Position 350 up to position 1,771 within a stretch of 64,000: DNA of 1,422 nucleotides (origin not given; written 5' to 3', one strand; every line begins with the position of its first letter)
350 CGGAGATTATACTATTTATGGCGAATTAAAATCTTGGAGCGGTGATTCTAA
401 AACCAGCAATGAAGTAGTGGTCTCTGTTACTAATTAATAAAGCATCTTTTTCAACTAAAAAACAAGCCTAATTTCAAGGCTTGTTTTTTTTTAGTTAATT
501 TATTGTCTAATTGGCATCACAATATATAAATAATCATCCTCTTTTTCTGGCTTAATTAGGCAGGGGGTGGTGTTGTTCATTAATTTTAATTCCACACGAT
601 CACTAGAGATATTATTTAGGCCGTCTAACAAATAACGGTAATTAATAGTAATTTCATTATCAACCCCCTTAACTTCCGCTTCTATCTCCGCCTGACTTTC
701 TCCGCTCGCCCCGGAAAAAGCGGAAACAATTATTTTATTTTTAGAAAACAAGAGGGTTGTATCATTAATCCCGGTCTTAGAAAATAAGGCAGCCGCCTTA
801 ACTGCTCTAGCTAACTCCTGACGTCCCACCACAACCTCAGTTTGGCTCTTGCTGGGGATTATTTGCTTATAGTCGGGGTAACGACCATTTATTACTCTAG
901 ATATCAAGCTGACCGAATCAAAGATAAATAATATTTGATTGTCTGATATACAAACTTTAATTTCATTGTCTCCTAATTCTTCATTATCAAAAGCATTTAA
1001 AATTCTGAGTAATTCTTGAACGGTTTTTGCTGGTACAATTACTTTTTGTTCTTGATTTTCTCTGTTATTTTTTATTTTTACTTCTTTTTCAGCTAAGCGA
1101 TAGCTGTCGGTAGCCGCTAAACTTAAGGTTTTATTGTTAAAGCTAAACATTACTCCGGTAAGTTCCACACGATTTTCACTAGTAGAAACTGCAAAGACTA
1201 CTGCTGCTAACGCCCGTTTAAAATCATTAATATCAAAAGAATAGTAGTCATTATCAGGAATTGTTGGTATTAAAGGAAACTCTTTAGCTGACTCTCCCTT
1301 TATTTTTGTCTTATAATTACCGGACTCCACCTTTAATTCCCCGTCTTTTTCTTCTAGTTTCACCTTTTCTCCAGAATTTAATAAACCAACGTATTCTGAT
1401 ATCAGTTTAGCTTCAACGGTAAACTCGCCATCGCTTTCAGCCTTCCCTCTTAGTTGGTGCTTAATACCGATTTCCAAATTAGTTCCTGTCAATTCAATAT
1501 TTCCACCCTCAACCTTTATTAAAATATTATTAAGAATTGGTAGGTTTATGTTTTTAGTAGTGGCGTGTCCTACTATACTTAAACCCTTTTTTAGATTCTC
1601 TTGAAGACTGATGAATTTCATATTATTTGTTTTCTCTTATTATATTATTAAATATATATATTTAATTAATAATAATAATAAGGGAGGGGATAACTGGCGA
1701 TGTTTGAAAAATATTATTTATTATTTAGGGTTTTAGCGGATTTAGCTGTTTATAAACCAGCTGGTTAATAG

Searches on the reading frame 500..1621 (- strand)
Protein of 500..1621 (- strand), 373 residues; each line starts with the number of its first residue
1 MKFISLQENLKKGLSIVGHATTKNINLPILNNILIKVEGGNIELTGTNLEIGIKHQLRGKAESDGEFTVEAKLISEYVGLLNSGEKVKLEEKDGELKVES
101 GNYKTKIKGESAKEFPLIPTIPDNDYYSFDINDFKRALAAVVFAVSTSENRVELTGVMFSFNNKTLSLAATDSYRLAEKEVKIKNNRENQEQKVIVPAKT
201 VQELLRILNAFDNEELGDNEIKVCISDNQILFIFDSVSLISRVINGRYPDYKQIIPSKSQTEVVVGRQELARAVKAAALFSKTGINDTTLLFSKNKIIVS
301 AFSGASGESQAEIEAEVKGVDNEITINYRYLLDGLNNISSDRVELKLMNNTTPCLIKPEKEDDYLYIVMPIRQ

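Call 19: find_encoding_contigs(protein=window:500-1621:-, flank=10000, max_places=4)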
Protein window:500-1621:- (373 aa): 1 contig read that carries it; 1 place shown.
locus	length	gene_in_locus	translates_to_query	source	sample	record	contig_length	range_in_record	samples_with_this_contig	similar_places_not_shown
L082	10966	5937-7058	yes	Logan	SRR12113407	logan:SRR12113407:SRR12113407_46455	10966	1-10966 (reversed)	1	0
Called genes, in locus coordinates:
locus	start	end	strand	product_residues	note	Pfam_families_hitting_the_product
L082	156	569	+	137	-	PF00011:HSP20, PF17886:ArsA_HSP20 (weak)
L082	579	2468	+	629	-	PF12229:PG_binding_4 (faint), PF04294:VanW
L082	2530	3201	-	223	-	PF02096:60KD_IMP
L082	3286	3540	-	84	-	PF01809:YidD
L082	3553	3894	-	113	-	PF00825:Ribonuclease_P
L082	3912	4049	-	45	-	PF00468:Ribosomal_L34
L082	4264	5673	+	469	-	PF11638:DnaA_N, PF00308:Bac_DnaA, PF01695:IstB_IS21, PF00004:AAA (weak), PF08299:Bac_DnaA_C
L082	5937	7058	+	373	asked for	PF00712:DNA_pol3_beta, PF02767:DNA_pol3_beta_2, PF02768:DNA_pol3_beta_3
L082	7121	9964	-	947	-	PF00912:Transgly, PF00905:Transpeptidase, PF17957:Big_7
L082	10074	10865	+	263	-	PF22435:MRM3-like_sub_bind, PF00588:SpoU_methylase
